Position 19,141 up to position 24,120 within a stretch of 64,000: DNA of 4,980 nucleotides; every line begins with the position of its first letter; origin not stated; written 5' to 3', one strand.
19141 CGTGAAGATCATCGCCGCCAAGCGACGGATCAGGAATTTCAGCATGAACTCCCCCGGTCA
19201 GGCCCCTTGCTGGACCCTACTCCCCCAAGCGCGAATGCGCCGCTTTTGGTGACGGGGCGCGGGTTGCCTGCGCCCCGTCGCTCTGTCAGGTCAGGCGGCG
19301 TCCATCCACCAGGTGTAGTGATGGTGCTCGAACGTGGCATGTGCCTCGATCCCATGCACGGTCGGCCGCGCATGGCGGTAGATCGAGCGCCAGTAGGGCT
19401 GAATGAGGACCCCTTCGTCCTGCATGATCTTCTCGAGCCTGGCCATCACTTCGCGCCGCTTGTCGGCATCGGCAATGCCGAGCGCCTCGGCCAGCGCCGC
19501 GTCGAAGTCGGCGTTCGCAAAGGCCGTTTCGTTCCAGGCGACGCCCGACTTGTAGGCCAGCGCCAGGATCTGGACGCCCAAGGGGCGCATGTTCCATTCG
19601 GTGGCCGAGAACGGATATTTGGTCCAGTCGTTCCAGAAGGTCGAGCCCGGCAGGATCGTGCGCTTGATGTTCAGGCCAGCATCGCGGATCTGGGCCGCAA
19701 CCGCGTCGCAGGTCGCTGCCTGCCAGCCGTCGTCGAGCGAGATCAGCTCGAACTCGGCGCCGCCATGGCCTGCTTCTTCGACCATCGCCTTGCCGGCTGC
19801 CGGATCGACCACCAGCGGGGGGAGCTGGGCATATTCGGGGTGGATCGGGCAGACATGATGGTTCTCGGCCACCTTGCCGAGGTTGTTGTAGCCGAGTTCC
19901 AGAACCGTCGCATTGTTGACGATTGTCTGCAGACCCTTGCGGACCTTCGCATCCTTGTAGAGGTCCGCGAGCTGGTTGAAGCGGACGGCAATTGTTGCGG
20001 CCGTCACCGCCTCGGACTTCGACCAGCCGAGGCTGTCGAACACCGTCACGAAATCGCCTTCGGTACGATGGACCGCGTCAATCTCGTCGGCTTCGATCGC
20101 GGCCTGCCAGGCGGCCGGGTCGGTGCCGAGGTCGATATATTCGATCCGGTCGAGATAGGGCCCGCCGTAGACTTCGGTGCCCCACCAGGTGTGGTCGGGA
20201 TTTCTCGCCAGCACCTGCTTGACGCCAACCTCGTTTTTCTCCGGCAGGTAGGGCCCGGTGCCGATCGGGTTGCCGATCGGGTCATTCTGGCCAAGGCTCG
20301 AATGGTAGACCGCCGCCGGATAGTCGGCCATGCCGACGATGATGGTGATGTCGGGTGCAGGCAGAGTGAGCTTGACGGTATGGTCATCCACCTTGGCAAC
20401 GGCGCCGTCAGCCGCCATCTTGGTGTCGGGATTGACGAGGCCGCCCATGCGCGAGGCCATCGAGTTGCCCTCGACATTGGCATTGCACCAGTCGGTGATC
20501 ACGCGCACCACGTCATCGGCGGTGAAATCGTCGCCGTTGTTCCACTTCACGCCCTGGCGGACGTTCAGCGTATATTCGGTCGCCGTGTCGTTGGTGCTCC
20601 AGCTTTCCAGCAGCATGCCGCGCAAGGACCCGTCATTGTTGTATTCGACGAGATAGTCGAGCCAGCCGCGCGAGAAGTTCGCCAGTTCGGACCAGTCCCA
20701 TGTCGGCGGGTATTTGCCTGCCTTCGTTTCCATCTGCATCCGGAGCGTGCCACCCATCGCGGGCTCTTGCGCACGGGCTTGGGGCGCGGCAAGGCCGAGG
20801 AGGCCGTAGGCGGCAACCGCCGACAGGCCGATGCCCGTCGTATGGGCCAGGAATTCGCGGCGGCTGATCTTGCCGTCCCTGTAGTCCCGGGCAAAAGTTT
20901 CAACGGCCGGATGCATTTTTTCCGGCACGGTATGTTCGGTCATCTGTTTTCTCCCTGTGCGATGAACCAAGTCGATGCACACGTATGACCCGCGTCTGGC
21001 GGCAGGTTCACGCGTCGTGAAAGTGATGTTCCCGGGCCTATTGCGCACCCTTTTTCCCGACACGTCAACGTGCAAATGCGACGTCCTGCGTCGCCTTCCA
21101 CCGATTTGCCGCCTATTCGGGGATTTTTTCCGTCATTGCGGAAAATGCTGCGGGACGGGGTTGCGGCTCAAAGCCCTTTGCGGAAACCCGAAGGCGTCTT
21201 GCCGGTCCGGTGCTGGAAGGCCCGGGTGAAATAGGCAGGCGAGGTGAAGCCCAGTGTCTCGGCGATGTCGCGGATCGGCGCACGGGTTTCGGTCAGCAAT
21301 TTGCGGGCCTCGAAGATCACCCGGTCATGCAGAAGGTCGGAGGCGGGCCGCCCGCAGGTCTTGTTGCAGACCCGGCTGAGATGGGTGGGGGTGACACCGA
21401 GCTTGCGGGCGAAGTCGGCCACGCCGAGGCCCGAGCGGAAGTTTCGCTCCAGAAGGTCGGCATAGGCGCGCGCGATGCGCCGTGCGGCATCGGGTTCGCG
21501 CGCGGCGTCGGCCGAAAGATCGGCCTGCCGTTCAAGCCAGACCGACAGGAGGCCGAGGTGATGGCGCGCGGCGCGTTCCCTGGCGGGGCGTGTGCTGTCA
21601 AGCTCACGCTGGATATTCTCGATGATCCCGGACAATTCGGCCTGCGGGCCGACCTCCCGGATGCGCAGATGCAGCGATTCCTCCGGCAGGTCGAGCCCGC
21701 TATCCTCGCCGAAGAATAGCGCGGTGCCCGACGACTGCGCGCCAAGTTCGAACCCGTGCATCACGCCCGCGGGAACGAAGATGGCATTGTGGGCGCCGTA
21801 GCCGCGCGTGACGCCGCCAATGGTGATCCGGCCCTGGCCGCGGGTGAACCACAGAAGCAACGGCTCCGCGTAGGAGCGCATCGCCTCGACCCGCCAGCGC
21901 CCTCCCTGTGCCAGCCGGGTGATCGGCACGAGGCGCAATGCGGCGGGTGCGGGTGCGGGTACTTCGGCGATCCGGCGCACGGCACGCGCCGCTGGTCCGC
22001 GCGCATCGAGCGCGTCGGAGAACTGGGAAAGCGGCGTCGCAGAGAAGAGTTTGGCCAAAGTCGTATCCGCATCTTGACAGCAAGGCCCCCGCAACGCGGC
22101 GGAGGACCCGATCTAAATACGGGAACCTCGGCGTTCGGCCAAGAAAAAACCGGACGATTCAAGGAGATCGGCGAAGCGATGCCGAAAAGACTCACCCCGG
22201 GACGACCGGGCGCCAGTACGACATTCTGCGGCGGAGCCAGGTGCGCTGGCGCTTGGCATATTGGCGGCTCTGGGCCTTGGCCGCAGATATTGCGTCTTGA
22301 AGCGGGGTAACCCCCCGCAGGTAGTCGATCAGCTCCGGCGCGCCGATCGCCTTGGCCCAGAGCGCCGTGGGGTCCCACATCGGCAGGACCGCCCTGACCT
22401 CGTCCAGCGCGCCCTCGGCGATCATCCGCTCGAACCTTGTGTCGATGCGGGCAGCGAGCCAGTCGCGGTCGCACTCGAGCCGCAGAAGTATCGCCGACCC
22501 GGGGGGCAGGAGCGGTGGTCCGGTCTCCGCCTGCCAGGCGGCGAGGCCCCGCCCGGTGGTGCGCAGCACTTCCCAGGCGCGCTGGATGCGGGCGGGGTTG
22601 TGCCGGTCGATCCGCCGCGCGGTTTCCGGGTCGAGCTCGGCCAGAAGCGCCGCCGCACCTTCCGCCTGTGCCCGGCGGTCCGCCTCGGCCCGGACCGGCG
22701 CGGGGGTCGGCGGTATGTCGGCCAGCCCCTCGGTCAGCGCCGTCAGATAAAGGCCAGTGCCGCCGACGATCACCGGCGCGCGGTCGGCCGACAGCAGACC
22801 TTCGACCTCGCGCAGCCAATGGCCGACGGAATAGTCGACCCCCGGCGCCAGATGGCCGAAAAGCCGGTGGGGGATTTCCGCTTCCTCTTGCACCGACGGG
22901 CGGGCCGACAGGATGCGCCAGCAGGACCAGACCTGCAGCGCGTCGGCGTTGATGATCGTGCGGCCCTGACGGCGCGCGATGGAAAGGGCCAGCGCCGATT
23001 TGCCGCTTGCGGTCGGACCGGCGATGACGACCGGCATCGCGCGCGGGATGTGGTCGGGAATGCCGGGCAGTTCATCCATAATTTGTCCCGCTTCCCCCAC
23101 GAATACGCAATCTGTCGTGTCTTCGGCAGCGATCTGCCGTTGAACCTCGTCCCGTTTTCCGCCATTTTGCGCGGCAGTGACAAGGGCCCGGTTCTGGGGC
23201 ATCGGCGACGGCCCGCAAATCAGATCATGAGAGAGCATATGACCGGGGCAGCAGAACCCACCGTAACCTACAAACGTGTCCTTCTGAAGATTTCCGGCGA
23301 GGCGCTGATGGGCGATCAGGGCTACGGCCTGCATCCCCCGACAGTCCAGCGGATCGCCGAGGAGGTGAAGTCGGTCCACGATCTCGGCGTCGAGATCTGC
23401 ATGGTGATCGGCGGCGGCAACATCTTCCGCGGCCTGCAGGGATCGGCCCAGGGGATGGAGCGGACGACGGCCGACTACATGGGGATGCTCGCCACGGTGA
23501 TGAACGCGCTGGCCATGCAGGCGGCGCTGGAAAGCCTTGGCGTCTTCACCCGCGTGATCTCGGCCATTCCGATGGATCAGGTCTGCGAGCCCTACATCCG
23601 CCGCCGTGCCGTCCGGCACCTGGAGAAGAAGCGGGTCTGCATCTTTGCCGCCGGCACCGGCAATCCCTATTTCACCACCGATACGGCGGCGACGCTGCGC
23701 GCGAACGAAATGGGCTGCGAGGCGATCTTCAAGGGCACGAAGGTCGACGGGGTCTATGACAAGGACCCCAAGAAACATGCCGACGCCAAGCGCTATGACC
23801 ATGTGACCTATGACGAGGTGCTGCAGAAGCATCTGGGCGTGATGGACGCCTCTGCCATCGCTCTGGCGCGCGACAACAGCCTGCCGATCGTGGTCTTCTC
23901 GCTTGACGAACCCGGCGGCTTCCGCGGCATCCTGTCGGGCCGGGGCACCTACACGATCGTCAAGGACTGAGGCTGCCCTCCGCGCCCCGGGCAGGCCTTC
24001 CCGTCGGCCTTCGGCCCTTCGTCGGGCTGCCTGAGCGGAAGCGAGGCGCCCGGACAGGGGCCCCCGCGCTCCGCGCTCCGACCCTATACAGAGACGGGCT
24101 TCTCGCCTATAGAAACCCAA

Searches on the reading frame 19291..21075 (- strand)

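Call 60: search_protein_families(library=pfam, proteins=[window:19291-21075:-], max_evalue=0.00001)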
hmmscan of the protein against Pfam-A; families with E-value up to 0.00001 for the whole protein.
window:19291-21075:- (594 aa): 1 family
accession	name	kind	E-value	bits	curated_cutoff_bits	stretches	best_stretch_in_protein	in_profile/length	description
PF00496.27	SBP_bac_5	-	6.2e-51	174.1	32.4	1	152-496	3-348/368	Bacterial extracellular solute-binding proteins, family 5 Middle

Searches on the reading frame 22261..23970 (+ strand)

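Call 60: search_protein_families(library=pfam, proteins=[window:22261-23970:+], max_evalue=0.00001)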
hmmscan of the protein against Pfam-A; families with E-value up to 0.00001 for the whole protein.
window:22261-23970:+ (569 aa): 1 family
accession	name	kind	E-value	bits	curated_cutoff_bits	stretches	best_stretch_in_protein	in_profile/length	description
PF00696.33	AA_kinase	-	3.3e-32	112.5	24.9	1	338-547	1-234/234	Amino acid kinase family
